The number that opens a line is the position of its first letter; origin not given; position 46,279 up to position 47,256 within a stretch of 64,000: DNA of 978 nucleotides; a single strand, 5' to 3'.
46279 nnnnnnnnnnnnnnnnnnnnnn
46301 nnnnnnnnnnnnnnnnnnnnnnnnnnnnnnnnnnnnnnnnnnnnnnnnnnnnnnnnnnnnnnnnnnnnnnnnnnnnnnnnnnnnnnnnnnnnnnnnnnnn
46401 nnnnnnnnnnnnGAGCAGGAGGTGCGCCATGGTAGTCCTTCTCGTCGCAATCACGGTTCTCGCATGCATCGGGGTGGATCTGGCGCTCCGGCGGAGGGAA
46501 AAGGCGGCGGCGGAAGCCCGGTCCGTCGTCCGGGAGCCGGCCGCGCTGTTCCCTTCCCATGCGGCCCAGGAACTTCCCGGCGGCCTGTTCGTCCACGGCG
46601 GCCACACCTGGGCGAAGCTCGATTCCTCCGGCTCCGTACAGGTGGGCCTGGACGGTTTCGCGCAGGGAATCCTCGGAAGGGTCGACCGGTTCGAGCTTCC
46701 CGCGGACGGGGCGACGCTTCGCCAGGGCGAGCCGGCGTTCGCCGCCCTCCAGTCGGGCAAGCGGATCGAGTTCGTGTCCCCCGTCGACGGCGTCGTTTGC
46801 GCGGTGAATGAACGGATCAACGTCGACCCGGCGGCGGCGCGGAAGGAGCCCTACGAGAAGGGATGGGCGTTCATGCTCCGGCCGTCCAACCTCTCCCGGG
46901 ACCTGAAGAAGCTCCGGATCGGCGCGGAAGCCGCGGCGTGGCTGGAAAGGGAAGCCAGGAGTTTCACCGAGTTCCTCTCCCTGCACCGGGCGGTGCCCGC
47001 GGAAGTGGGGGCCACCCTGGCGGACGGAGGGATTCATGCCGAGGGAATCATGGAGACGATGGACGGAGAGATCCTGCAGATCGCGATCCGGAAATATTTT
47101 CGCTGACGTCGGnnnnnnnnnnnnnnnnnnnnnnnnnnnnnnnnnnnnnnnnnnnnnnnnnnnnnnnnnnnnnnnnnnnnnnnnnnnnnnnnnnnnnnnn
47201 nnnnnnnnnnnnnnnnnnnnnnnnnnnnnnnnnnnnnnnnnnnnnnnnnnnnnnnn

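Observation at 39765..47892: Candidate sulfur/selenium-relay island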

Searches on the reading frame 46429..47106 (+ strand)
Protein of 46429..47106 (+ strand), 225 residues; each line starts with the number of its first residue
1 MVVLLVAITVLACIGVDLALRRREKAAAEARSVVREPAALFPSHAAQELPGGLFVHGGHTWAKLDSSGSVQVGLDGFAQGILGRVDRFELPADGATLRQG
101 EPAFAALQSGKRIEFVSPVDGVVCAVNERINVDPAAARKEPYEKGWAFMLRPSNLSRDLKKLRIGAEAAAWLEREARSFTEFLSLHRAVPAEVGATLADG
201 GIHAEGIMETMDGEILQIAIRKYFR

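Call 6: search_protein_families(library=pfam, proteins=[window:46429-47106:+], max_evalue=0.01)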
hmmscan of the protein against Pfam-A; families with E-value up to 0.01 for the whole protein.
window:46429-47106:+ (225 aa): 1 family
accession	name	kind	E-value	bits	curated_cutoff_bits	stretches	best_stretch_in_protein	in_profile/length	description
PF01597.25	GCV_H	-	6.5e-19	68.5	22.2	1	58-171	6-118/122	Glycine cleavage H-protein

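Call 7: search_protein_families(library=ncbifam, proteins=[window:46429-47106:+], max_evalue=0.01)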
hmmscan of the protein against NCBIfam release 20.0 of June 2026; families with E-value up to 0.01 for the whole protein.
window:46429-47106:+ (225 aa): 4 families
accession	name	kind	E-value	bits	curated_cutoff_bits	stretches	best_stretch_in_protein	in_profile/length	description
NF002270.0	PRK01202.1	subfamily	2e-18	66.4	117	1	58-171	13-125/129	glycine cleavage system protein GcvH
TIGR00527.1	gcvH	equivalog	6.3e-16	58.6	115.85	1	52-162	5-115/129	glycine cleavage system protein GcvH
TIGR03077.1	not_gcvH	equivalog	1.6e-08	34.6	144.05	1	59-152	6-99/110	glycine cleavage protein H-like protein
NF045810.1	GcvH_rel_desulf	equivalog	3.7e-07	30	150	1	58-158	22-121/167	GcvH-related protein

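Call 41: search_solved_structures(query=window:46429-47106:+, max_evalue=0.001, show_alignments=2)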
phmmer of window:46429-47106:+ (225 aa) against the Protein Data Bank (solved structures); distinct sequences matched with E-value up to 0.001: 13.
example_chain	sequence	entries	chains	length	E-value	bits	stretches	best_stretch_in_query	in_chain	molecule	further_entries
3a8i_E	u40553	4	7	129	3e-13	53.1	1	49-163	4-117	Glycine cleavage system H protein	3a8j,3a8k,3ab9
3a7a_B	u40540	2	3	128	3.3e-13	53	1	50-163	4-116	Glycine cleavage system H protein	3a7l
1onl_A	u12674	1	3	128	2.4e-12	50.2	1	48-162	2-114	glycine cleavage system H protein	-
1dxm_A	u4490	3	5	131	2.5e-11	46.9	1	52-166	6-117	H PROTEIN | H PROTEIN OF THE GLYCINE CLEAVAGE SYSTEM | H-PROTEIN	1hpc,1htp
3ift_A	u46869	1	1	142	2.8e-11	46.7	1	44-151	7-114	Glycine cleavage system H protein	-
3hgb_A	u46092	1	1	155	1.2e-10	44.6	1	46-151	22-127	Glycine cleavage system H protein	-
2edg_A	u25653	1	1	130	4.7e-10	42.7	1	58-156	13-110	Glycine cleavage system H protein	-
8ugo_E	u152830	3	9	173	8.7e-10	41.8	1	59-157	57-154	Glycine cleavage system H protein, mitochondrial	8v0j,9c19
3klr_A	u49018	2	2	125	1.3e-09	41.2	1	59-156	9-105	Glycine cleavage system H protein | Glycine cleavage system H protein, mitochondrial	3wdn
2ka7_A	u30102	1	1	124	4e-09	39.6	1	59-154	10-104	Glycine cleavage system H protein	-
1zko_A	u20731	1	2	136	4.9e-09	39.3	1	59-154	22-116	Glycine cleavage system H protein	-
3tzu_A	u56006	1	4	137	3.7e-08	36.5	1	47-156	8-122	Glycine cleavage system H protein 1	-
3mxu_A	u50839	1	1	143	2e-06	30.8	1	56-152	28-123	Glycine cleavage system H protein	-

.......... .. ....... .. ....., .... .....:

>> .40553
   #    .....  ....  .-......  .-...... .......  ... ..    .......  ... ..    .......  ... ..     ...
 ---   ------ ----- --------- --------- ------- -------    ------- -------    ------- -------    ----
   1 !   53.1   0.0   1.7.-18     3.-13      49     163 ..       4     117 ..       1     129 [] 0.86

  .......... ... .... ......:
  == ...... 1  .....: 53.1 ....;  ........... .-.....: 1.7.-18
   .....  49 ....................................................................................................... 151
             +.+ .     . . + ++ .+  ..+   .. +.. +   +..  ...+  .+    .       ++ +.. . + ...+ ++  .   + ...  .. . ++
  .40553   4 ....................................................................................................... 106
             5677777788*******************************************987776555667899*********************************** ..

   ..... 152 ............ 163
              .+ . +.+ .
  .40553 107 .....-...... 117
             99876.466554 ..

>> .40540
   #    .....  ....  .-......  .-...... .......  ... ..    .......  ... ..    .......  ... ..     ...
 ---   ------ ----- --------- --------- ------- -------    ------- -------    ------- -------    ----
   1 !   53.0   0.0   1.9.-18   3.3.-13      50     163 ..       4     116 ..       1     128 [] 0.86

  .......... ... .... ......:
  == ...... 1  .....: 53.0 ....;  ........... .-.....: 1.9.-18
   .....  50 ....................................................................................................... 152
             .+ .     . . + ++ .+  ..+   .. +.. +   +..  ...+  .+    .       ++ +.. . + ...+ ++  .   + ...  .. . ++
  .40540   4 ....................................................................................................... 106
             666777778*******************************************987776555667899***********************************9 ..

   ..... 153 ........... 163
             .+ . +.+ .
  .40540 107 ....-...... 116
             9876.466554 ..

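Call 73: predict_structure(alignment_id=A3)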
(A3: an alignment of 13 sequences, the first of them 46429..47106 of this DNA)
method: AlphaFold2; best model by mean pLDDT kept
length: 225 residues; sequences in the alignment: 13
mean_pLDDT: 75.3   pTM: 0.71
mean pLDDT of the five models: 75.3, 72.8, 72.6, 68.1, 37.2
residues with pLDDT >= 90: 83; 70-90: 71; 50-70: 22; < 50: 49
segments of 3 or more residues with pLDDT < 50: 2-40, 42-47, 198-200
pLDDT, mean of each block of 10 residues (from residue 1): 46 42 36 33 52 90 93 89 90 97 92 94 96 88 92 92 89 83 65 51 66 79 77
secondary structure, 60 per line:
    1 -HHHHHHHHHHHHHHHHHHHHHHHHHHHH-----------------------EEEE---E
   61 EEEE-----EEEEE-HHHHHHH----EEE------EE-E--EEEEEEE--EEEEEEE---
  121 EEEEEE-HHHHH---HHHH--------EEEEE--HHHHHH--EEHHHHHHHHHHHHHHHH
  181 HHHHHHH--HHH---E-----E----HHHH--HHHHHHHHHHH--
elements in order: H2-29 E53-56 E60-64 E70-74 H76-82 E87-89 E102-108 E111-117 E121-126 H128-132 H136-139 E148-152 H155-160 H165-187 H207-210 H213-223

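Call 80: search_protein_representatives(alignment_id=A3)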
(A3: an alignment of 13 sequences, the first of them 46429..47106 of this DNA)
Query: 13 sequences, 236 profile positions. Proteins with E-value up to 0.001 (for the whole library): 9176; up to 1e-10: 3950; up to 1e-30: 429. The best 150 are listed.
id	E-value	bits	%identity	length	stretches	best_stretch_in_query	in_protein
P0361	5.3e-95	333.9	-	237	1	1-236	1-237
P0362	5.7e-82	291.3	-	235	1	1-236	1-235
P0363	2.7e-70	253.1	-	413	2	53-198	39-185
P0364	1.6e-64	234.1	-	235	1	1-235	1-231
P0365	1.0e-59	218.4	-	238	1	1-235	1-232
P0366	2.6e-57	210.5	-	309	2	3-236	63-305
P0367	1.6e-56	208.0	-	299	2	1-236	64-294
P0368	7.4e-56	205.8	-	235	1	1-141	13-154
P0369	1.5e-55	204.8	-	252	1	4-235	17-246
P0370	5.9e-55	202.9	-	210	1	46-235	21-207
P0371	2.4e-54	200.8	-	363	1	3-235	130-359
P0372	5.3e-52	193.2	-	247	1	2-235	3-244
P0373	1.5e-51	191.7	-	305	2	37-235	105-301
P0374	5.8e-51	189.8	-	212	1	52-236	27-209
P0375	3.0e-50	187.4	-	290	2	50-235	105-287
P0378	1.1e-49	185.6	-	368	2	55-235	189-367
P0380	2.0e-49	184.7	-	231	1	12-235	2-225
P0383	7.8e-49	182.8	-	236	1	46-235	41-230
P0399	3.8e-45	170.7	-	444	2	65-171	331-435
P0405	3.4e-44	167.6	-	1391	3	43-192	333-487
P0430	5.0e-42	160.5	-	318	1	47-236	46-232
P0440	3.1e-41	157.9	-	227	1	51-235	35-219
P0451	1.0e-40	156.2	-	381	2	55-234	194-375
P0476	1.4e-39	152.5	-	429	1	32-235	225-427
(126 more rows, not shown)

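Call 81: list_cluster_members(proteins=[P0364, P0366, P0371, P0380, P0405, P0399, P0383, P0476, P0451, P0440])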
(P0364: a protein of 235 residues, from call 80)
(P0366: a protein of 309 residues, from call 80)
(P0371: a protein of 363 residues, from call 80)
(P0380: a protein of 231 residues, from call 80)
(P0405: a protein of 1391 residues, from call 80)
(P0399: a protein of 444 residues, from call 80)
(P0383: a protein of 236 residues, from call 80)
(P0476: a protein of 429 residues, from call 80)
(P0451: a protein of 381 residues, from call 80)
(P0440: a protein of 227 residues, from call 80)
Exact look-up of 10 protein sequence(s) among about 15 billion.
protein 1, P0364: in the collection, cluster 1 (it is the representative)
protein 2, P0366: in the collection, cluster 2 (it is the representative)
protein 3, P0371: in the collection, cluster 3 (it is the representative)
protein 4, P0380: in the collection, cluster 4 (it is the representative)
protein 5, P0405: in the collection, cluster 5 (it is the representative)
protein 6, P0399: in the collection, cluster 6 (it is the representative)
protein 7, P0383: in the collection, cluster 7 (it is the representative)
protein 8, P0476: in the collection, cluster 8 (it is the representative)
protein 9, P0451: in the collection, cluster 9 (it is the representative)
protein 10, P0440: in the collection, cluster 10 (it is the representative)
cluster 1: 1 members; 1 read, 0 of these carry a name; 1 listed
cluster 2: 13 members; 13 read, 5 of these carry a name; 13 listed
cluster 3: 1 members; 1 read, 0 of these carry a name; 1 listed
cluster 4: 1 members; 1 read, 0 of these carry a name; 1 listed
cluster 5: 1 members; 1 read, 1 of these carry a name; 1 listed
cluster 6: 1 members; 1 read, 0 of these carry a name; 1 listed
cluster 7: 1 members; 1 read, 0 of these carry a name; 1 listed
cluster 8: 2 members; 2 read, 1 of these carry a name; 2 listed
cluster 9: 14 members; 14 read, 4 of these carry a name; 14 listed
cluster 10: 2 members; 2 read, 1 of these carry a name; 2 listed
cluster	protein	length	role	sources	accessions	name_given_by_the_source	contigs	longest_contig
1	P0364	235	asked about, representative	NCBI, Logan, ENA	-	-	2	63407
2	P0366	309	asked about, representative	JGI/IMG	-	-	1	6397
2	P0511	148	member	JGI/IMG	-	glycine cleavage system H lipoate-binding protein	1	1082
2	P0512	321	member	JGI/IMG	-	glycine cleavage system H protein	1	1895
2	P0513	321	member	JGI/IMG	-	glycine cleavage system H protein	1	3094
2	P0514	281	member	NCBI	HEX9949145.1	MAG TPA: glycine cleavage system protein H, partial [Thermodesulfobacteriota bacterium]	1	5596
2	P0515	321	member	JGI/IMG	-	glycine cleavage system H protein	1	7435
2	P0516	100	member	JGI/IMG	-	-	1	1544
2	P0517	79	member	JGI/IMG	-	-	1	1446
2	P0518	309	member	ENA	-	-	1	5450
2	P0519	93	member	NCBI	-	-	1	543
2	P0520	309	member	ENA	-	-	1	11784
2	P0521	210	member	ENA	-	-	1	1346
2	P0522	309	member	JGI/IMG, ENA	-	-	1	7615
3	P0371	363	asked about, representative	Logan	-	-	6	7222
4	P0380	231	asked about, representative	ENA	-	-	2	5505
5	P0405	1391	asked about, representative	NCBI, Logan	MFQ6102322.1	MAG: heterodisulfide reductase-related iron-sulfur binding cluster [Anaerolineae ...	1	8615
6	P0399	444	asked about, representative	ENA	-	-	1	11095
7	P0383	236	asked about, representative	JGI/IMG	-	-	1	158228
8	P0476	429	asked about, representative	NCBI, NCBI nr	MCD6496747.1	MAG: glycine cleavage system protein H [Deltaproteobacteria bacterium] | glycine cleavage system protein H [Deltaproteobacteria bacterium]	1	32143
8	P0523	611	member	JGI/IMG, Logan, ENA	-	-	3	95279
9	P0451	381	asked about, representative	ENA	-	-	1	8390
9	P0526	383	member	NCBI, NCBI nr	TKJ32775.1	hypothetical protein CEE39_04885 [bacterium (candidate division B38) B3_B38] | MAG: hypothetical protein CEE39_04885 [bacterium (candidate division B38) B3_B38]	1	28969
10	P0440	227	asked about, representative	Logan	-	-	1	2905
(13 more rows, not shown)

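Call 82: search_protein_families(library=pfam, proteins=[P0405, P0399, P0476, P0451, P0371, P0363, P0523, P0366, P0378, P0430], max_evalue=0.0001)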
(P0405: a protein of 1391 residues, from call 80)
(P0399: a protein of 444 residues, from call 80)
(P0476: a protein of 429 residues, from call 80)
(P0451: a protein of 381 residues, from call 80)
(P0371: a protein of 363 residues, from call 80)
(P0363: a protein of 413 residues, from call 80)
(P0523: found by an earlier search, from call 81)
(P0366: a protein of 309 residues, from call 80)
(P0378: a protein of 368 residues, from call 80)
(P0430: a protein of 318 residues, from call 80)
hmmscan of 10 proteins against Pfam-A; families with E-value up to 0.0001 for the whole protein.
P0405 (1391 aa): 10 families
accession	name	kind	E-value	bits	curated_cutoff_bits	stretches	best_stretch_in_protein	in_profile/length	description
PF01597.25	GCV_H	-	1.4e-69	232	22.2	3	360-468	1-107/122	Glycine cleavage H-protein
PF02754.22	CCG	-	2.2e-29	101.8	20.6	2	1269-1356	1-84/85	Cysteine-rich domain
PF01565.28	FAD_binding_4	-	7.9e-27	94.1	26.4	1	537-675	1-138/139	FAD binding domain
PF02913.24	FAD-oxidase_C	-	9.1e-13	48.9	21.2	1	707-940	2-248/248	FAD linked oxidases, C-terminal domain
PF13183.11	Fer4_8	-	5.7e-12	46.4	27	1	1008-1077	4-68/68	4Fe-4S dicluster domain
PF13534.11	Fer4_17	-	8.2e-10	39.5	22.2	1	1009-1078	2-61/61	4Fe-4S dicluster domain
PF09891.15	DUF2118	-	9.6e-07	29.3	20.5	0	209-254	97-140/149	Uncharacterized protein conserved in archaea (DUF2118)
PF12838.12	Fer4_7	-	6.6e-06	26.9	27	1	1009-1077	2-52/52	4Fe-4S dicluster domain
PF13375.12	RnfC_N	-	1.4e-05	25.5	25.6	0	213-254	46-89/101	RnfC Barrel sandwich hybrid domain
PF13187.11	Fer4_9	-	4.4e-05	23.9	27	1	1009-1076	2-50/52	4Fe-4S dicluster domain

P0399 (444 aa): 1 family
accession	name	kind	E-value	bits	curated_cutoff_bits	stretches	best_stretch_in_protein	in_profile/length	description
PF01597.25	GCV_H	-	3.6e-31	108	22.2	2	118-202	15-99/122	Glycine cleavage H-protein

P0476 (429 aa): 1 family
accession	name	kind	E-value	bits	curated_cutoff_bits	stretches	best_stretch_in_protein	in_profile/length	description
PF01597.25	GCV_H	-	2.1e-19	70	22.2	1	264-376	2-113/122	Glycine cleavage H-protein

P0451 (381 aa): 1 family
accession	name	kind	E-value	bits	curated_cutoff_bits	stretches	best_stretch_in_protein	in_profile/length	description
PF01597.25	GCV_H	-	1.6e-27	96.3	22.2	1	209-328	1-119/122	Glycine cleavage H-protein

P0371 (363 aa): 2 families
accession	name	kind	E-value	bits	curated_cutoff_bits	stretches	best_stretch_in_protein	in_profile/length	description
PF01597.25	GCV_H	-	7.2e-18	65.1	22.2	1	196-314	1-120/122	Glycine cleavage H-protein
PF00072.30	Response_reg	-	1.1e-16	61.4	30.2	1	6-116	1-111/111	Response regulator receiver domain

P0363 (413 aa): 1 family
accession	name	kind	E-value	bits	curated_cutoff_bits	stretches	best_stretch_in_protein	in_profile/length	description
PF01597.25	GCV_H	-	5.5e-41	139.7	22.2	2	59-167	3-110/122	Glycine cleavage H-protein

P0523 (611 aa): 1 family
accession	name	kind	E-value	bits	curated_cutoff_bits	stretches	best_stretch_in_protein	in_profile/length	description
PF01597.25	GCV_H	-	4.1e-19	69.1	22.2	1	446-557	2-112/122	Glycine cleavage H-protein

P0366 (309 aa): 1 family
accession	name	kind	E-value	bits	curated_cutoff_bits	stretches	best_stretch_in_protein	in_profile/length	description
PF01597.25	GCV_H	-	1.5e-14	54.4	22.2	1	136-235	2-102/122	Glycine cleavage H-protein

P0378 (368 aa): 1 family
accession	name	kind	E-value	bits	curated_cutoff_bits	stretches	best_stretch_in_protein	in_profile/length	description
PF01597.25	GCV_H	-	6.9e-19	68.4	22.2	1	204-319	1-116/122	Glycine cleavage H-protein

P0430 (318 aa): 1 family
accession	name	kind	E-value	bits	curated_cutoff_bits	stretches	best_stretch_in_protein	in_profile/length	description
PF01597.25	GCV_H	-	8.7e-21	74.5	22.2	1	69-177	1-111/122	Glycine cleavage H-protein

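Call 83: find_encoding_contigs(protein=P0383, flank=8000, max_places=1)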
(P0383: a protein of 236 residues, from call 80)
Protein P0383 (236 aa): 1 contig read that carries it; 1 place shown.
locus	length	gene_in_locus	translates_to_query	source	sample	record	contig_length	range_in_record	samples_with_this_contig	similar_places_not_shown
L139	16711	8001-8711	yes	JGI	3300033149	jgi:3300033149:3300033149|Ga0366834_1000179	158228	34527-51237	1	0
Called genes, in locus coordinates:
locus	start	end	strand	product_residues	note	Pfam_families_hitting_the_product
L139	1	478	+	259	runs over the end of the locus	PF07608:DUF1571 (weak)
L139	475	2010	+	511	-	PF01266:DAO (faint), PF01593:Amino_oxidase, PF13450:NAD_binding_8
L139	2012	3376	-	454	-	-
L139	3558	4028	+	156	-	-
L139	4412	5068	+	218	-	PF01597:GCV_H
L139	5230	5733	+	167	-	PF02085:Cytochrom_CIII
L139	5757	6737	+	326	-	PF13484:Fer4_16 (faint), PF12837:Fer4_6 (faint), PF12838:Fer4_7, PF13247:Fer4_11, PF12797:Fer4_2 (weak), PF13237:Fer4_10, PF00037:Fer4 (weak), PF13187:Fer4_9 (weak)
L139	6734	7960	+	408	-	PF03916:NrfD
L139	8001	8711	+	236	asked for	PF28260:DVU_0533, PF01597:GCV_H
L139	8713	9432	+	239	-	PF01597:GCV_H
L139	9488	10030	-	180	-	PF07998:Peptidase_M54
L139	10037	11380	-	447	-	PF00072:Response_reg, PF00158:Sigma54_activat, PF14532:Sigma54_activ_2, PF07728:AAA_5 (weak), PF25601:AAA_lid_14, PF02954:HTH_8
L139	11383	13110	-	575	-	PF08269:dCache_2, PF17200:sCache_2, PF17201:Cache_3-Cache_2, PF00672:HAMP, PF00512:HisKA, PF02518:HATPase_c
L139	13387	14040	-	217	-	PF07796:DUF1638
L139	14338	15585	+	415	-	PF00884:Sulfatase, PF16347:SGSH_C (faint)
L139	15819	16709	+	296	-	PF01244:Peptidase_M19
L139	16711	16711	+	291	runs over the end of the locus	PF00483:NTP_transferase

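Call 85: find_encoding_contigs(protein=P0364, flank=8000, max_places=1)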
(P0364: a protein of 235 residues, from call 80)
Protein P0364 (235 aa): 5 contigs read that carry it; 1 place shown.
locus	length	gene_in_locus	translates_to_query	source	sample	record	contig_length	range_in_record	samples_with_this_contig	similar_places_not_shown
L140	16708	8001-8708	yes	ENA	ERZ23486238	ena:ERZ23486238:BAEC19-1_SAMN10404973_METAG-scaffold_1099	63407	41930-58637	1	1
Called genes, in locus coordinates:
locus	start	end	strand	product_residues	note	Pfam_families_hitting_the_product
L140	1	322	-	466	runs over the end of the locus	PF00072:Response_reg, PF00158:Sigma54_activat, PF14532:Sigma54_activ_2, PF00004:AAA (faint), PF07728:AAA_5, PF25601:AAA_lid_14, PF02954:HTH_8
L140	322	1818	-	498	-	PF00672:HAMP, PF00512:HisKA, PF02518:HATPase_c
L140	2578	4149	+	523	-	PF00672:HAMP, PF00512:HisKA, PF02518:HATPase_c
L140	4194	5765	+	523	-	PF00672:HAMP, PF00512:HisKA, PF02518:HATPase_c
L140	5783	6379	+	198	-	PF07998:Peptidase_M54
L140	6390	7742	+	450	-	PF00072:Response_reg, PF00158:Sigma54_activat, PF14532:Sigma54_activ_2, PF00004:AAA (weak), PF07724:AAA_2, PF07728:AAA_5, PF25601:AAA_lid_14, PF02954:HTH_8, +1 more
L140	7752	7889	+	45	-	-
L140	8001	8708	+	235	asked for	PF01597:GCV_H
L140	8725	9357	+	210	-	PF01597:GCV_H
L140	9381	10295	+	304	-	PF13187:Fer4_9 (faint), PF12797:Fer4_2 (faint), PF12838:Fer4_7 (faint), PF13247:Fer4_11, PF00037:Fer4 (weak), PF12837:Fer4_6 (weak), PF13237:Fer4_10 (weak)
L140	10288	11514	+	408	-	PF03916:NrfD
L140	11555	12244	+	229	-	PF28260:DVU_0533 (weak), PF01597:GCV_H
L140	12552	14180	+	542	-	PF00672:HAMP, PF00512:HisKA, PF02518:HATPase_c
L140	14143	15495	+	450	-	PF00072:Response_reg, PF00158:Sigma54_activat, PF14532:Sigma54_activ_2, PF00004:AAA (weak), PF01078:Mg_chelatase (faint), PF07728:AAA_5 (weak), PF25601:AAA_lid_14, PF02954:HTH_8, +2 more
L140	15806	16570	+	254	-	PF00072:Response_reg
